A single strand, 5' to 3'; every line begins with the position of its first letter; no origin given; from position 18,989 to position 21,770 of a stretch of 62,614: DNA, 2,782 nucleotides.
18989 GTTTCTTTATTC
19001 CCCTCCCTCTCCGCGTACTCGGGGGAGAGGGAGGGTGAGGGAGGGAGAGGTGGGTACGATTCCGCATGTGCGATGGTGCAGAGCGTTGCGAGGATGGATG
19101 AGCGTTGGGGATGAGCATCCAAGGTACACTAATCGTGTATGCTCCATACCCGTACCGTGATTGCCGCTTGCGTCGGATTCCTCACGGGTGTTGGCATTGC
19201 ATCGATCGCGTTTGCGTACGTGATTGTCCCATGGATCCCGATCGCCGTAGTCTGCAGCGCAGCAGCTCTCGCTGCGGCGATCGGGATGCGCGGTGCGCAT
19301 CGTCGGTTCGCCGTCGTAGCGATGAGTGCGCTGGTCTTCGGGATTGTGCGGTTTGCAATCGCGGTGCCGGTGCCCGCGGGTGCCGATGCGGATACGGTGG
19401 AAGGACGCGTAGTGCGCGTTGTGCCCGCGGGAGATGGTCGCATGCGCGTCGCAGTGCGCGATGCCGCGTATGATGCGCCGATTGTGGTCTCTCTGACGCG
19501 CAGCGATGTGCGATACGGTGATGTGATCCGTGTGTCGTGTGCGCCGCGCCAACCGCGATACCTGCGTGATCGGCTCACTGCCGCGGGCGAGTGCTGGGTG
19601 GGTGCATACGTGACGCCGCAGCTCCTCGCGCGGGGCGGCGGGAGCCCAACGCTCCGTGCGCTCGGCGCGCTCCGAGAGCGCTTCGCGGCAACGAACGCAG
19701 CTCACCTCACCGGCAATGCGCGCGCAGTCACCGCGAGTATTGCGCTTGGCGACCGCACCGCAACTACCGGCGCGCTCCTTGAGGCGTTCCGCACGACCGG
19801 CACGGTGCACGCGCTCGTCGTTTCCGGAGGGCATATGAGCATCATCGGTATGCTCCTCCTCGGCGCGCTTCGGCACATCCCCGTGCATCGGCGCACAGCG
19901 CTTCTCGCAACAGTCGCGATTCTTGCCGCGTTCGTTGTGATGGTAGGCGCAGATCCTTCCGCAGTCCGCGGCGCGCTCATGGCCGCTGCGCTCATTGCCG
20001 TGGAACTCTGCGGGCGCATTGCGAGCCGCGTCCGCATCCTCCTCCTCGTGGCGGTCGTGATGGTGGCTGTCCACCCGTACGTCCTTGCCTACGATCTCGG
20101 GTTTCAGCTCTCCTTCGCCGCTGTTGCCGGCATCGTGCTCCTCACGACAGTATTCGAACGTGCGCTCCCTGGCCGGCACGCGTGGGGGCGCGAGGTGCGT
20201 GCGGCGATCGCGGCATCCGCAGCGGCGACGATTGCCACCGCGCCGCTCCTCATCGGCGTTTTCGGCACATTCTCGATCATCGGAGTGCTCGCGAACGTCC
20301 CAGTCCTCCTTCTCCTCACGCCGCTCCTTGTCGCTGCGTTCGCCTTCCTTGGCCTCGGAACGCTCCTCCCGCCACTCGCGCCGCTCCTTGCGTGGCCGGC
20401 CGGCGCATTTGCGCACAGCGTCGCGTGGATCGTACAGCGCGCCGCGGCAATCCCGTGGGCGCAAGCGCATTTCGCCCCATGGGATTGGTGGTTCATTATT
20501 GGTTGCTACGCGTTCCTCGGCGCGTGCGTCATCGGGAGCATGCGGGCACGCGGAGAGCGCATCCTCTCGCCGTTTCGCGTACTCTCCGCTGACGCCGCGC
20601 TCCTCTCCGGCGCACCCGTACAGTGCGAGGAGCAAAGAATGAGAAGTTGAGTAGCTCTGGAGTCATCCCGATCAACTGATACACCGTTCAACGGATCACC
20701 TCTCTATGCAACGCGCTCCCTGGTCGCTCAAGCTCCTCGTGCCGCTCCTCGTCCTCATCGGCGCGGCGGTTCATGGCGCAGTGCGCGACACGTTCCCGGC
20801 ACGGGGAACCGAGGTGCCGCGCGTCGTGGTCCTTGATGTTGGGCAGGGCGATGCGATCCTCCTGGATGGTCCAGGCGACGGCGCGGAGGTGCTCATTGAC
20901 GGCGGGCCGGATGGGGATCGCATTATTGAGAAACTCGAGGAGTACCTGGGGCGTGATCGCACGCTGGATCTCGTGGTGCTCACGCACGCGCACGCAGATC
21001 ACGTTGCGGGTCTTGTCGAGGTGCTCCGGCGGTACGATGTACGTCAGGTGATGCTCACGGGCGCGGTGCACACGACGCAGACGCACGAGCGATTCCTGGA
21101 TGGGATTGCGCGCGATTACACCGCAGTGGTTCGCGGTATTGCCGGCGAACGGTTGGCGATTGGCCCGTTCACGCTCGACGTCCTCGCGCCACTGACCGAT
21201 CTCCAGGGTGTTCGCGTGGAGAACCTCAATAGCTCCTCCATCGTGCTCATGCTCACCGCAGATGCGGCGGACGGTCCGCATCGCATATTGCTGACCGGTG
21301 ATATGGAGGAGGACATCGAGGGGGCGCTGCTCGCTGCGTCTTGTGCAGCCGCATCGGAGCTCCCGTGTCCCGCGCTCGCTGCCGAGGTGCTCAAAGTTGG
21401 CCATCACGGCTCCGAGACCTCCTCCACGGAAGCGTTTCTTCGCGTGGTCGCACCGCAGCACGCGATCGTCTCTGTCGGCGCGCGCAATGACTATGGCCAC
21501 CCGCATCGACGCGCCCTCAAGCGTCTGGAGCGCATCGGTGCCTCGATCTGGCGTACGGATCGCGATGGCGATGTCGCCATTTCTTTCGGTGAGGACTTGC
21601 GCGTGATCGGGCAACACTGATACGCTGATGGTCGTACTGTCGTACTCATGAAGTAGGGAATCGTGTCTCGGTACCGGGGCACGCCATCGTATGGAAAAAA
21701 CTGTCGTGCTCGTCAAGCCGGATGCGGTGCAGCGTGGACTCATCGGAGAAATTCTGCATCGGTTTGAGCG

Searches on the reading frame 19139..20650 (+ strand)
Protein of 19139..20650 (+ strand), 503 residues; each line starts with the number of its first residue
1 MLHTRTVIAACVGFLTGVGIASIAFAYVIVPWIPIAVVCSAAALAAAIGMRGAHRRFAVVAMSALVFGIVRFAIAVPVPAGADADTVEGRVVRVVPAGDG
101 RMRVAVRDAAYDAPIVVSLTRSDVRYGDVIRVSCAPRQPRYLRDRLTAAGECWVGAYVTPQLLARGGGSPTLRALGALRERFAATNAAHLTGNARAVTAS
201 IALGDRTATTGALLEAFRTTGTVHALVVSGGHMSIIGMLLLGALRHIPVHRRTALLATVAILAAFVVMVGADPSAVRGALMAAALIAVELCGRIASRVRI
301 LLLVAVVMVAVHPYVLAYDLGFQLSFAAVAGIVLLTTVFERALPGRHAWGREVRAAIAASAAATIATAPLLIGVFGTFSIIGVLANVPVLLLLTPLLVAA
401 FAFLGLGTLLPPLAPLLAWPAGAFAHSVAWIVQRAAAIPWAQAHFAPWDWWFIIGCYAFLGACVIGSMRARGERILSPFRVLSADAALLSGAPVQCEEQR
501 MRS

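Call 76: search_protein_families(library=pfam, proteins=[window:19139-20650:+], max_evalue=0.001)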
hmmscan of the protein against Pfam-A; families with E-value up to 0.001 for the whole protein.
window:19139-20650:+ (503 aa): 1 family
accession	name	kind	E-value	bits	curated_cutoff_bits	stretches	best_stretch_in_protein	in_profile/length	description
PF03772.21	Competence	-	2.3e-48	165.3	23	1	202-465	2-265/270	Competence protein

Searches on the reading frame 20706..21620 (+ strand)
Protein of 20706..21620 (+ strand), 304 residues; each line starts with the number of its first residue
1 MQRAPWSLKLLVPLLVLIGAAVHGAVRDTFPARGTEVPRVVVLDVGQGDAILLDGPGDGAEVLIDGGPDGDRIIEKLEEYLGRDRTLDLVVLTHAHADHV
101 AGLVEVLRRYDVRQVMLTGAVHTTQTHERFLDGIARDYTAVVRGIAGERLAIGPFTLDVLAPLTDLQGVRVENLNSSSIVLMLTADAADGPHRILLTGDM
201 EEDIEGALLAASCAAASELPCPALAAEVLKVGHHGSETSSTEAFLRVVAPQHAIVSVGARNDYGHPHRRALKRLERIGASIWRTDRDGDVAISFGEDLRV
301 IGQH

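Call 76: search_protein_families(library=pfam, proteins=[window:20706-21620:+], max_evalue=0.001)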
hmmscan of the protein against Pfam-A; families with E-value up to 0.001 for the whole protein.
window:20706-21620:+ (304 aa): 3 families
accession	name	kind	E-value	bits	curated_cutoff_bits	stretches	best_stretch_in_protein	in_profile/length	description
PF00753.33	Lactamase_B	-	6e-18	65.9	22.7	1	44-258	2-195/196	Metallo-beta-lactamase superfamily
PF12706.13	Lactamase_B_2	-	1.3e-08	35.1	27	1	62-201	3-144/200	Beta-lactamase superfamily domain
PF25281.1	MBL_MAP1B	-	0.0001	21.9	37.6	1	38-110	21-88/279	MAP1B MBL-like domain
